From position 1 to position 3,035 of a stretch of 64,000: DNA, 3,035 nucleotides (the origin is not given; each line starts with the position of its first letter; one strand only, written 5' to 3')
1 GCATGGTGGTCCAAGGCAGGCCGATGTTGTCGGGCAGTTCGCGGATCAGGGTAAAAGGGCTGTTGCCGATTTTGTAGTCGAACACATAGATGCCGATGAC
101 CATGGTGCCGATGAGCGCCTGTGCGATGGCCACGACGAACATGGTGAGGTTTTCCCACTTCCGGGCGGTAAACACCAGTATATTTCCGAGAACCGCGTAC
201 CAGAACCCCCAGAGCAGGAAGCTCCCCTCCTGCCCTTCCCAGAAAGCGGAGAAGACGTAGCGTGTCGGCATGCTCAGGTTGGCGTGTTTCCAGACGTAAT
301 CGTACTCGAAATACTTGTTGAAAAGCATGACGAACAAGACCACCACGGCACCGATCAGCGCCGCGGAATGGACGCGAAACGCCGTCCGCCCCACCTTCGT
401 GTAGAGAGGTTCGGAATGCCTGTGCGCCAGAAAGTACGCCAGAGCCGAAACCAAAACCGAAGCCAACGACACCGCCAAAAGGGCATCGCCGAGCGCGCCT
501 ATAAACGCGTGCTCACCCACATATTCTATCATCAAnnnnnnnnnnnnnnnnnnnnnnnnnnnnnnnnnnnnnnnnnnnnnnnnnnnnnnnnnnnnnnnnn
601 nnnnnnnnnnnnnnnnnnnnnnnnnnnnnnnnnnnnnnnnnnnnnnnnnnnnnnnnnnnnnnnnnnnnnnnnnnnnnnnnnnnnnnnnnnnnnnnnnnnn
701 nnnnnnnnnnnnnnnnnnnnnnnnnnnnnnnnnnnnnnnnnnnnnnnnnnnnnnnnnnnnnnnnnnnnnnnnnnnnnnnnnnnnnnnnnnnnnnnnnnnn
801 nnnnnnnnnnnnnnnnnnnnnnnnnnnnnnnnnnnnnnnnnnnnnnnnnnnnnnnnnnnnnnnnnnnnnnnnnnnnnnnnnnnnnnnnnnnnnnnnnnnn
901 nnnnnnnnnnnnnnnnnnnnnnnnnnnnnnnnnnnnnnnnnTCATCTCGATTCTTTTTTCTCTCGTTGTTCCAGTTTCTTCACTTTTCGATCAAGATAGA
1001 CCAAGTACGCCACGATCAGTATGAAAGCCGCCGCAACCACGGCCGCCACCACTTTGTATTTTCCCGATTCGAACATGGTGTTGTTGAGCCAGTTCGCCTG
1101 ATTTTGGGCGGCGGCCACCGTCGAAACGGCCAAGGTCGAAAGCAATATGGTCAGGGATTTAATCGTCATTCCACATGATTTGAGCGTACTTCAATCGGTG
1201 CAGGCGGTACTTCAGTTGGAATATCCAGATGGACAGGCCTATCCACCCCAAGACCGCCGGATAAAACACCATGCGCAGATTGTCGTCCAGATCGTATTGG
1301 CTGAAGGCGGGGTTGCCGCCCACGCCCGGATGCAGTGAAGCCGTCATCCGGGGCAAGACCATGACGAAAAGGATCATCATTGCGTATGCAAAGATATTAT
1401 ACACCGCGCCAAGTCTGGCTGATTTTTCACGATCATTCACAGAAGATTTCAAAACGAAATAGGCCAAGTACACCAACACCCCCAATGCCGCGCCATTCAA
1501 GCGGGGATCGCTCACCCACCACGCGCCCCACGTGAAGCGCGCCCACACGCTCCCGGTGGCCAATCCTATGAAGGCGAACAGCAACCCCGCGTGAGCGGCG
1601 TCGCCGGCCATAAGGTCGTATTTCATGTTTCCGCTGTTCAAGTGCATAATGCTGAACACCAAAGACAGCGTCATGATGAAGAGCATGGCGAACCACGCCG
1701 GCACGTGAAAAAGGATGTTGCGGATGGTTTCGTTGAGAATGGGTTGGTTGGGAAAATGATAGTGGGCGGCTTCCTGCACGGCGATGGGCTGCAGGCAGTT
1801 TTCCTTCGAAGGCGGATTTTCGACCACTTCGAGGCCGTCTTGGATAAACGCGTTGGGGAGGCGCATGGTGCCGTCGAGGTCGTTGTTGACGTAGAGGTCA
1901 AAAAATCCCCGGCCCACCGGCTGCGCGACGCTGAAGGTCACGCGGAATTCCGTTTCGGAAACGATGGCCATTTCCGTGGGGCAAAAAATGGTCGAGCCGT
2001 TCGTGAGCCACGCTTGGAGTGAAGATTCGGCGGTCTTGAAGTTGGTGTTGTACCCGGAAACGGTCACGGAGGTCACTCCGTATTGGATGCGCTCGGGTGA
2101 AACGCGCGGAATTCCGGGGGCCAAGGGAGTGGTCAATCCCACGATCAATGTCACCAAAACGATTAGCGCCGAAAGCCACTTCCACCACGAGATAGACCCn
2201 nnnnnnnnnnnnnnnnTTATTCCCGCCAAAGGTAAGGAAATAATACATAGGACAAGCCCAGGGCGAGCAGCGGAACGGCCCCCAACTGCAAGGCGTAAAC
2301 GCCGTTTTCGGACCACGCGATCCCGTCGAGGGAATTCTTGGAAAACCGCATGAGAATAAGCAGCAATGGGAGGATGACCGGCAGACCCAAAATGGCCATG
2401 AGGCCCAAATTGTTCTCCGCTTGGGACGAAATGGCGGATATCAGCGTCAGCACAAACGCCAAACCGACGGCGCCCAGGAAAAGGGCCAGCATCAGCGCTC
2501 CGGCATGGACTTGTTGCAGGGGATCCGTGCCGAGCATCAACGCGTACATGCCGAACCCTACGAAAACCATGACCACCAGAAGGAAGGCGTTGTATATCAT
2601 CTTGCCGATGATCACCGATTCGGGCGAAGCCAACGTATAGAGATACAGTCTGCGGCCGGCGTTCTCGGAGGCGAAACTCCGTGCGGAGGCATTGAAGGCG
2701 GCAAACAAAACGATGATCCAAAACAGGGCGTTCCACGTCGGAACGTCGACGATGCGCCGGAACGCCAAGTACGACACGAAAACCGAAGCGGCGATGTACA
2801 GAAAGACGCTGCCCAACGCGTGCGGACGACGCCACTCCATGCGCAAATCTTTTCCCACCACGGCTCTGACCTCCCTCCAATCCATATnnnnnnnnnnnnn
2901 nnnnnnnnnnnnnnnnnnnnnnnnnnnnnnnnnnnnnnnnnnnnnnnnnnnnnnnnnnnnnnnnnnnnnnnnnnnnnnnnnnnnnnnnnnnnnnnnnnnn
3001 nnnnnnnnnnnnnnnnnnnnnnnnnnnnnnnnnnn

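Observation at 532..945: CcmE carries Cys (CPSKY) instead of the canonical heme-binding His (HDENY): a variant System I in a Bacteroidota genome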

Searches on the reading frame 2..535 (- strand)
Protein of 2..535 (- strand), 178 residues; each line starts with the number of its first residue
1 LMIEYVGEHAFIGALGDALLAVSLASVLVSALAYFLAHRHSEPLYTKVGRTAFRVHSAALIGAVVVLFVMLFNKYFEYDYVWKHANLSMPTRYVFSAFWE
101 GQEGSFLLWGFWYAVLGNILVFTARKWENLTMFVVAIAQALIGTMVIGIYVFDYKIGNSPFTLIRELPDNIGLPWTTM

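Call 3: search_protein_families(library=pfam, proteins=[window:2-535:-], max_evalue=0.01)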
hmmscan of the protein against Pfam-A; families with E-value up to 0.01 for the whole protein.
window:2-535:- (178 aa): 0 families

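Call 4: search_protein_families(library=ncbifam, proteins=[window:2-535:-], max_evalue=0.01)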
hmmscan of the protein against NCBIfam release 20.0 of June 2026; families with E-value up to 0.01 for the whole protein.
window:2-535:- (178 aa): 3 families
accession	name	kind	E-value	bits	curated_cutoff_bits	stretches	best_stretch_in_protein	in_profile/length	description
TIGR03145.1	cyt_nit_nrfE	subfamily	1.3e-11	44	927.3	1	13-168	3-152/631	heme lyase NrfEFG subunit NrfE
NF007691.0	PRK10369.1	subfamily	1.8e-07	30.3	394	1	15-152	7-145/573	heme lyase NrfEFG subunit NrfE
TIGR00353.1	nrfE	subfamily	2.6e-07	29.9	569.05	1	64-163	2-97/578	heme lyase CcmF/NrfE family subunit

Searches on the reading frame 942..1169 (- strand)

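Call 3: search_protein_families(library=pfam, proteins=[window:942-1169:-], max_evalue=0.01)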
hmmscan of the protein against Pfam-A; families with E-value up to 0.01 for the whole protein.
window:942-1169:- (75 aa): 1 family
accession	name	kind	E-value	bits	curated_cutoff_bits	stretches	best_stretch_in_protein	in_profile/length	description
PF20077.4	CcmD_alt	-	2.1e-10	41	23.5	1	8-67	2-61/61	CcmD family protein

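Call 4: search_protein_families(library=ncbifam, proteins=[window:942-1169:-], max_evalue=0.01)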
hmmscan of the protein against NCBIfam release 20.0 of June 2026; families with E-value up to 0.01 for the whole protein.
window:942-1169:- (75 aa): 4 families
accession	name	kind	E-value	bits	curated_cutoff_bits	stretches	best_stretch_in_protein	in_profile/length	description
TIGR04391.1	CcmD_alt_fam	subfamily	4.3e-07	29.8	24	1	43-69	5-31/36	CcmD family protein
NF006952.0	PRK09433.1-3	equivalog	0.0019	17.1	679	1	5-68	300-365/534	thiamine/thiamine pyrophosphate ABC transporter permease ThiP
TIGR00990.1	3a0801s09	subfamily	0.0023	16.6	757.25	1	11-73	7-67/615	mitochondrial import receptor subunit TOM70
TIGR00835.1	agcS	subfamily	0.0077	15.1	272.65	1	2-68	297-365/424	amino acid carrier protein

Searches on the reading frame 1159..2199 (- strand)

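Call 3: search_protein_families(library=pfam, proteins=[window:1159-2199:-], max_evalue=0.01)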
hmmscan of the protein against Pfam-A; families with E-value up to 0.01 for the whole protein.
window:1159-2199:- (346 aa): 1 family
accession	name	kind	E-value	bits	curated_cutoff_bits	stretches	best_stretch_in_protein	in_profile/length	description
PF01578.25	Cytochrom_C_asm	-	2.2e-14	54.1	29.9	1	159-281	69-203/212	Cytochrome C assembly protein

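Call 4: search_protein_families(library=ncbifam, proteins=[window:1159-2199:-], max_evalue=0.01)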
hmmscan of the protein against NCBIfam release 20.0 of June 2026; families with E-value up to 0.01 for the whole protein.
window:1159-2199:- (346 aa): 4 families
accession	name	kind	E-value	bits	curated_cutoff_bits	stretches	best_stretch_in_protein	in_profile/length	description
TIGR01191.1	ccmC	subfamily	2.7e-20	73.1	186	1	158-333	9-182/184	heme ABC transporter permease CcmC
TIGR03144.1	cytochr_II_ccsB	equivalog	2.2e-06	27.6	187.6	1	193-280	155-242/252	c-type cytochrome biogenesis protein CcsB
TIGR00353.1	nrfE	subfamily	0.0051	15.7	569.05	1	162-280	117-239/578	heme lyase CcmF/NrfE family subunit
TIGR03145.1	cyt_nit_nrfE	subfamily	0.006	15.3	927.3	1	162-280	169-291/631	heme lyase NrfEFG subunit NrfE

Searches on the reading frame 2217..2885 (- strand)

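Call 3: search_protein_families(library=pfam, proteins=[window:2217-2885:-], max_evalue=0.01)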
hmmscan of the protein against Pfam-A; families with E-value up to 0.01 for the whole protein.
window:2217-2885:- (222 aa): 3 families
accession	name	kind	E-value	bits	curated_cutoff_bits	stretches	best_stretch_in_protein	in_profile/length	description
PF03379.19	CcmB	-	2e-07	31.1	24.9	1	8-183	3-179/215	CcmB protein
PF12698.13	ABC2_membrane_3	-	0.002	17.7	31.6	1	54-186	167-295/347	ABC-2 family transporter protein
PF13321.11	DUF4084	-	0.0036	17.4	22.4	1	23-155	33-156/304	Domain of unknown function (DUF4084)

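Call 4: search_protein_families(library=ncbifam, proteins=[window:2217-2885:-], max_evalue=0.01)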
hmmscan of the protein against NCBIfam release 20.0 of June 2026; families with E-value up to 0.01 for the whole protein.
window:2217-2885:- (222 aa): 0 families
